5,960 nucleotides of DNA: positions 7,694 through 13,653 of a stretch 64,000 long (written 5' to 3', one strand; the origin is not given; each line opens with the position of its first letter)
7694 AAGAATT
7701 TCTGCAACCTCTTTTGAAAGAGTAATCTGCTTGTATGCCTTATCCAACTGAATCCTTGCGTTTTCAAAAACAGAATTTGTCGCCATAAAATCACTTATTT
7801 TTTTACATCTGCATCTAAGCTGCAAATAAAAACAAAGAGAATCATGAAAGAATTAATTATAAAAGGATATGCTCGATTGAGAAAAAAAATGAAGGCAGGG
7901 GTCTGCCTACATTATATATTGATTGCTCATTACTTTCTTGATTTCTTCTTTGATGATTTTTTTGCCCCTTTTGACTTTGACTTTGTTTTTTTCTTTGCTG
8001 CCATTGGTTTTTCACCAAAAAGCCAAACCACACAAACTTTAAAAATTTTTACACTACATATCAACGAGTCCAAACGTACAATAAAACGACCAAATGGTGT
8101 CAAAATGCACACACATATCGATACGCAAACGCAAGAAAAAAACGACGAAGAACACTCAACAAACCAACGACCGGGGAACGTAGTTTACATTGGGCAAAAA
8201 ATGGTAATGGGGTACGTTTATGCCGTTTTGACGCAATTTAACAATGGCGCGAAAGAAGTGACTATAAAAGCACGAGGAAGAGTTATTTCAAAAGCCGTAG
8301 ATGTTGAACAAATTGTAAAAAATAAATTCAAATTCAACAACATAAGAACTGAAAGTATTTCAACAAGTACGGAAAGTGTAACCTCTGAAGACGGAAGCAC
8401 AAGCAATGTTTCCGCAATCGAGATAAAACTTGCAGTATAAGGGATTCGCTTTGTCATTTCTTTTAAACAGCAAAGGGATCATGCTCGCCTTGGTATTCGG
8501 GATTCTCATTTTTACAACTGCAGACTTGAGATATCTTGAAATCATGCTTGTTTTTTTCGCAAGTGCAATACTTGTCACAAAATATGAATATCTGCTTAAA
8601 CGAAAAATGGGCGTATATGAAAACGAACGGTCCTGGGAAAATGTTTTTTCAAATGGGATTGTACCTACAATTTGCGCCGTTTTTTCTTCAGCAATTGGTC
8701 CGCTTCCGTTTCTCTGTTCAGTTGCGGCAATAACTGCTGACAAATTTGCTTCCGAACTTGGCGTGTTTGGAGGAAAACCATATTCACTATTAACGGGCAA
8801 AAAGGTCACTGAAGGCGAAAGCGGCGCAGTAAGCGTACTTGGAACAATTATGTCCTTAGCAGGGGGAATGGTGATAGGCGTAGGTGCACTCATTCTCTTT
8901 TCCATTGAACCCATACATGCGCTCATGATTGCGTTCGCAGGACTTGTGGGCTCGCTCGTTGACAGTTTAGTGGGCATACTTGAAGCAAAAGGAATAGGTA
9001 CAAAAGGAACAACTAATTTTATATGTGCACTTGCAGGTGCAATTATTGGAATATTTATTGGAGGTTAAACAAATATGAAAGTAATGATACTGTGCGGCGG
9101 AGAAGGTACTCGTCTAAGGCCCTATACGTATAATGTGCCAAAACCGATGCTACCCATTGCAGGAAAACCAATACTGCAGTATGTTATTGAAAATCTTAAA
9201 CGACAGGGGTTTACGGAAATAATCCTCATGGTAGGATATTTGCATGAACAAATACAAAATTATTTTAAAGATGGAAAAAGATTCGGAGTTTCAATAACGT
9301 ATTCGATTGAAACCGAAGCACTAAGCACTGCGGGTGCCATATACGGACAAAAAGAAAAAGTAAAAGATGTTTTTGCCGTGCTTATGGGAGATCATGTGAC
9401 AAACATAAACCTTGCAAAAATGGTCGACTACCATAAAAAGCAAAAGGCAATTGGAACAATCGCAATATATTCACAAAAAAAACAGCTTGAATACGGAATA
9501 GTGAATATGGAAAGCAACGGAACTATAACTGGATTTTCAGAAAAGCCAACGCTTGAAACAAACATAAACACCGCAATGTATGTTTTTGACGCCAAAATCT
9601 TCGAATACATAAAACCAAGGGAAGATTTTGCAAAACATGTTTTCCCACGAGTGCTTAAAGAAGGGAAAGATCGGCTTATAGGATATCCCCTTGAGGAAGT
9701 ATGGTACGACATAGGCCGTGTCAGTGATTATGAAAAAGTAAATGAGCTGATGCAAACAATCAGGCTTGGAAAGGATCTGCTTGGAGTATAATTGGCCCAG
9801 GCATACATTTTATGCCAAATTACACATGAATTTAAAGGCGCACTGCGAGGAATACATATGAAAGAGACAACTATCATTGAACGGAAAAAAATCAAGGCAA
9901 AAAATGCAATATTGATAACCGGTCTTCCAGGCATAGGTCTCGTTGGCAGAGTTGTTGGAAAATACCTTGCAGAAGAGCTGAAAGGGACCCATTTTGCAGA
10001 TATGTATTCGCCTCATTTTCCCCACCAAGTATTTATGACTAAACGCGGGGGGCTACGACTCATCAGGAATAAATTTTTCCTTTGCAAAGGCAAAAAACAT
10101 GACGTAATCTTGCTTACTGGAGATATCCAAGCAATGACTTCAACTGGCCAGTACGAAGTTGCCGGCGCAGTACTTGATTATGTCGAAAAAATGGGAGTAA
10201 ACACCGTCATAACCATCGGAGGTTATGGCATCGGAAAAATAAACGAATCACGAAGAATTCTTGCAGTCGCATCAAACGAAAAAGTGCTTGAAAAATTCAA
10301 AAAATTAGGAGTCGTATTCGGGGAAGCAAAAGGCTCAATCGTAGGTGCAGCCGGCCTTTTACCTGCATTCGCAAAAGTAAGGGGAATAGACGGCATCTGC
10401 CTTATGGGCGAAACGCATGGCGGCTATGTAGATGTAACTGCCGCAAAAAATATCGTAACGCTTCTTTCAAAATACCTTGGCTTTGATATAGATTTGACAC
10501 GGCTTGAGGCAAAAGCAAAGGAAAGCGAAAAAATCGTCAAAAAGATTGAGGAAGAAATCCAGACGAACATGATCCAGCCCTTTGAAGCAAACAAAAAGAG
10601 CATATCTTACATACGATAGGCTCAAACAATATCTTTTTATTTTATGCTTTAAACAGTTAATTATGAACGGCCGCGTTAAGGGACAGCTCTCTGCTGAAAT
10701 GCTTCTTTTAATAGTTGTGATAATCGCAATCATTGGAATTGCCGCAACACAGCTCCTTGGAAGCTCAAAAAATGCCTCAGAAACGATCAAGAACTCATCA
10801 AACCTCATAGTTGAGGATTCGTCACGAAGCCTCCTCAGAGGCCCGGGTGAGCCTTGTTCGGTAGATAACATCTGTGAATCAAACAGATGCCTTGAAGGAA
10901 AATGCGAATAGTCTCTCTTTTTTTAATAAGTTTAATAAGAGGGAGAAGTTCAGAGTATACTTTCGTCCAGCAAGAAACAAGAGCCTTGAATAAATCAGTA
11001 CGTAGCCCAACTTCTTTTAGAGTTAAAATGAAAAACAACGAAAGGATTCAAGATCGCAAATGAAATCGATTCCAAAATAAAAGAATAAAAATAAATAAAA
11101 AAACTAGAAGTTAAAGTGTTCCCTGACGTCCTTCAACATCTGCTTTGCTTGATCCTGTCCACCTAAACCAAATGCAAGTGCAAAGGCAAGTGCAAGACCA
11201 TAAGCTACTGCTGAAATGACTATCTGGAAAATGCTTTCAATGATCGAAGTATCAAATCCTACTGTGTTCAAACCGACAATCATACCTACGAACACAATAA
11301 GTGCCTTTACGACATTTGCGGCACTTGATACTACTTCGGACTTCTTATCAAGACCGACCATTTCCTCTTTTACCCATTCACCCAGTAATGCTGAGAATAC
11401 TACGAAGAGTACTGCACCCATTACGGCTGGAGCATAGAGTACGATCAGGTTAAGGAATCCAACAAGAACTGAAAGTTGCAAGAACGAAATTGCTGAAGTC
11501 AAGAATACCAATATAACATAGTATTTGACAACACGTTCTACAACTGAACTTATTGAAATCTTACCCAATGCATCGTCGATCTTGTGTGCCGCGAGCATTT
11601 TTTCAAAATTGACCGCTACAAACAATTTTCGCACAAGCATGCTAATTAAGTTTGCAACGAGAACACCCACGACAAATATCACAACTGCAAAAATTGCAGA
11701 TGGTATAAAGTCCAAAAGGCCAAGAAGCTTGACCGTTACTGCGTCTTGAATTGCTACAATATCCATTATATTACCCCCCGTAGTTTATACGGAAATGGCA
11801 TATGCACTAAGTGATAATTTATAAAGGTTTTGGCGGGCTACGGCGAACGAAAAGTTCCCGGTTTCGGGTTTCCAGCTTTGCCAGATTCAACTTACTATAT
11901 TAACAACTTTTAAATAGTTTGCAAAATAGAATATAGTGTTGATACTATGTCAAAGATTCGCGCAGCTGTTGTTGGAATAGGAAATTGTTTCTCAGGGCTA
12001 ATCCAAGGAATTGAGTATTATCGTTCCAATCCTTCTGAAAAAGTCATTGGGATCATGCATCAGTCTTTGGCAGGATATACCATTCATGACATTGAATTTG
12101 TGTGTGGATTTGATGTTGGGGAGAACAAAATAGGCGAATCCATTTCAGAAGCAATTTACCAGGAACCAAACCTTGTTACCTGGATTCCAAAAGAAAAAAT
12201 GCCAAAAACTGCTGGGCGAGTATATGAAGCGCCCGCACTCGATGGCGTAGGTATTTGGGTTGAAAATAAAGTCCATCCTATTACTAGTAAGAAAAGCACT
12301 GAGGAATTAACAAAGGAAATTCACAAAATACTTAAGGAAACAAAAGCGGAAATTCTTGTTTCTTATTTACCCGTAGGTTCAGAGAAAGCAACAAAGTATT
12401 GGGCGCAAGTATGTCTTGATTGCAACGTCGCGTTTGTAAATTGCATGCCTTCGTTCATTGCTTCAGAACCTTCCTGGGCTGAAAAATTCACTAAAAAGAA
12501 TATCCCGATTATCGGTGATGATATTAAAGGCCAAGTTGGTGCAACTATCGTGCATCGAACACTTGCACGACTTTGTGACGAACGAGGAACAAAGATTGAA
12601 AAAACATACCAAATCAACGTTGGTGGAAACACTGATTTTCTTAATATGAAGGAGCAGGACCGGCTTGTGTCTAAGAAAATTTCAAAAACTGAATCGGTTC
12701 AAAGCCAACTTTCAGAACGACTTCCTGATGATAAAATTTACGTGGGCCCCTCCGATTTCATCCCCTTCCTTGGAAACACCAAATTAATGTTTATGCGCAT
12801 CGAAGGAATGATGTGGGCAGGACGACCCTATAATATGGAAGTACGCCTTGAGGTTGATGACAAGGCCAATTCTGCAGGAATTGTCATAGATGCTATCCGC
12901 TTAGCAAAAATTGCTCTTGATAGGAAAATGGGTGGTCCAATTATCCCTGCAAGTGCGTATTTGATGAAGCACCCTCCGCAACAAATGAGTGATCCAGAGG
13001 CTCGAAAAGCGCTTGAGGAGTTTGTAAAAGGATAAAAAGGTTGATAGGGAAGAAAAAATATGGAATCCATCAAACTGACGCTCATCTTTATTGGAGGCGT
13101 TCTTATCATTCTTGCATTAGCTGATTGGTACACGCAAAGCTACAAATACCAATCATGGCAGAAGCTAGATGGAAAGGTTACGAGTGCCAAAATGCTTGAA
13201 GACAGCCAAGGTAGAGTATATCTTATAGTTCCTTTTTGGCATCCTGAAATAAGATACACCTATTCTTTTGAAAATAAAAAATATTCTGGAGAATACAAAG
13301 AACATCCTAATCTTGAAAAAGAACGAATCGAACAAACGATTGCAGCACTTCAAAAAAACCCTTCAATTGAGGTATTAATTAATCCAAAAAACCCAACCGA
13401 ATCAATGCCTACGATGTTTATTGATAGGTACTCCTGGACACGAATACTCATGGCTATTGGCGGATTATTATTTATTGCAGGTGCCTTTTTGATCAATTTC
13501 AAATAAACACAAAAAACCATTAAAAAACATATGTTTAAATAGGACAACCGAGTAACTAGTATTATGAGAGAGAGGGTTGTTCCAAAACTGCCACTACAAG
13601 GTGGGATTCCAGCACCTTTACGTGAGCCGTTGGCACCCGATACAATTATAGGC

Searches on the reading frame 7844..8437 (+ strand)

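Call 40: search_protein_families(library=pfam, max_evalue=0.00001, proteins=[window:7844-8437:+])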
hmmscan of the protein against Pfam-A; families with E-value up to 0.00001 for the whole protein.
window:7844-8437:+ (198 aa): 1 family
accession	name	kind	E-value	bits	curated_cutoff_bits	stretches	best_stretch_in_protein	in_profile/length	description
PF01918.27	Alba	-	5.5e-16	58.5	25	1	112-174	1-64/66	Alba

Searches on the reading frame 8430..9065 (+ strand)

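Call 40: search_protein_families(library=pfam, max_evalue=0.00001, proteins=[window:8430-9065:+])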
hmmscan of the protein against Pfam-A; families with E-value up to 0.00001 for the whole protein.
window:8430-9065:+ (212 aa): 1 family
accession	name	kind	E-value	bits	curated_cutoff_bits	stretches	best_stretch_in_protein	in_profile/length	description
PF01940.21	DUF92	-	5.8e-40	137.7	27.5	1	11-183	15-206/251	Integral membrane protein DUF92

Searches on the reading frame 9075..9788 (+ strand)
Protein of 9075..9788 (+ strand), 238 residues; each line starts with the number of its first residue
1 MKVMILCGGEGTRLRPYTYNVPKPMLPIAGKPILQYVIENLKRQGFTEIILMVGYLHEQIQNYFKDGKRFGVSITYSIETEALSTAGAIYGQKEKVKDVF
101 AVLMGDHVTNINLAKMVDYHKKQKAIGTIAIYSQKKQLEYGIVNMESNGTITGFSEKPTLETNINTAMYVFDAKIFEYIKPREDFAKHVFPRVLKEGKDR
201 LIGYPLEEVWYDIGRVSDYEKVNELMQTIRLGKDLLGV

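Call 40: search_protein_families(library=pfam, max_evalue=0.00001, proteins=[window:9075-9788:+])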
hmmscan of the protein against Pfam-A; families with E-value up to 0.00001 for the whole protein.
window:9075-9788:+ (238 aa): 2 families
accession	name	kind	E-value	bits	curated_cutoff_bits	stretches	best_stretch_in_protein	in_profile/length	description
PF00483.29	NTP_transferase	-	8.5e-52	176.6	21.2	1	2-226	1-242/245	Nucleotidyl transferase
PF12804.13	NTP_transf_3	-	4.4e-12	46.9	27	1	4-121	2-112/160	MobA-like NTP transferase domain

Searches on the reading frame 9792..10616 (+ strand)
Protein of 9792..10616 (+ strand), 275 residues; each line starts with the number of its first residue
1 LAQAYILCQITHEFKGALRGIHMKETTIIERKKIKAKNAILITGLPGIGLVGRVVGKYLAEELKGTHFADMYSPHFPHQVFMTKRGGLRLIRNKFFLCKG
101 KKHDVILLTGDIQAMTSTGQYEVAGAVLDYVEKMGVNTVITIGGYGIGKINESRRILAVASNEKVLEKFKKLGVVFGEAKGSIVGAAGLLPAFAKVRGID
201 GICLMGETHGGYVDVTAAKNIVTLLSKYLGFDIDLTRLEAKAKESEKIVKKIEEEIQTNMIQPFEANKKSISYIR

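Call 40: search_protein_families(library=pfam, max_evalue=0.00001, proteins=[window:9792-10616:+])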
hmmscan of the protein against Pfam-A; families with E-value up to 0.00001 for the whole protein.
window:9792-10616:+ (275 aa): 1 family
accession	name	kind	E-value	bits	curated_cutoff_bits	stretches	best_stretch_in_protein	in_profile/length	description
PF09754.15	PAC2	-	2.2e-42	145.7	25.8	1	41-252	1-214/215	PAC2 family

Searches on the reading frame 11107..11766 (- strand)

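Call 40: search_protein_families(library=pfam, max_evalue=0.00001, proteins=[window:11107-11766:-])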
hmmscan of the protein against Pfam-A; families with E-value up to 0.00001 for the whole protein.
window:11107-11766:- (220 aa): 1 family
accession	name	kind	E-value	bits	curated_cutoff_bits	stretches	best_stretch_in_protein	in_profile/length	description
PF05552.17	MS_channel_1st_1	-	7e-09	35.9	22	1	17-56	10-49/50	Mechanosensitive ion channel, conserved TM helix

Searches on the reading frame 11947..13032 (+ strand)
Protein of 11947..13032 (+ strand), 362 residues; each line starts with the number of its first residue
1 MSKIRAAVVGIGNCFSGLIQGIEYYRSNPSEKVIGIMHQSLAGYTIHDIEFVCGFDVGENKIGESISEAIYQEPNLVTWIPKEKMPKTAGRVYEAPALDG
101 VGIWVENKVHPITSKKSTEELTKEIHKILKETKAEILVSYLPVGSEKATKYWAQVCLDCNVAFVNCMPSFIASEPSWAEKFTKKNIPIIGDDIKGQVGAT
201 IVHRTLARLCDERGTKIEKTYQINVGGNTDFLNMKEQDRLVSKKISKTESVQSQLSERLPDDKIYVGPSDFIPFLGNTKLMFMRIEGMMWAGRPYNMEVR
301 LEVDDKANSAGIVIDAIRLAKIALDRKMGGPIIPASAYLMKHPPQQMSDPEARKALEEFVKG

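Call 41: search_protein_families(library=pfam, max_evalue=0.00001, proteins=[window:11947-13032:+])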
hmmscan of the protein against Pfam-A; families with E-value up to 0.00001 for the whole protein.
window:11947-13032:+ (362 aa): 1 family
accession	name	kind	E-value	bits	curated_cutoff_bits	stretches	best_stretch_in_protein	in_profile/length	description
PF01658.22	Inos-1-P_synth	-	1.9e-31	108.8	27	1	198-305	1-106/107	Myo-inositol-1-phosphate synthase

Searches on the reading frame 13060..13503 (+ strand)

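Call 57: search_protein_families(library=pfam, max_evalue=0.0001, proteins=[window:13060-13503:+])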
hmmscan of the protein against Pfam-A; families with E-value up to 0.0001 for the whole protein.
window:13060-13503:+ (148 aa): 1 family
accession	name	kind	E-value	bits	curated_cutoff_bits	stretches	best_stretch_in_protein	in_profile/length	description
PF12158.14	DUF3592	-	2.4e-05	25.3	25.3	1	38-116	3-78/84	Domain of unknown function (DUF3592)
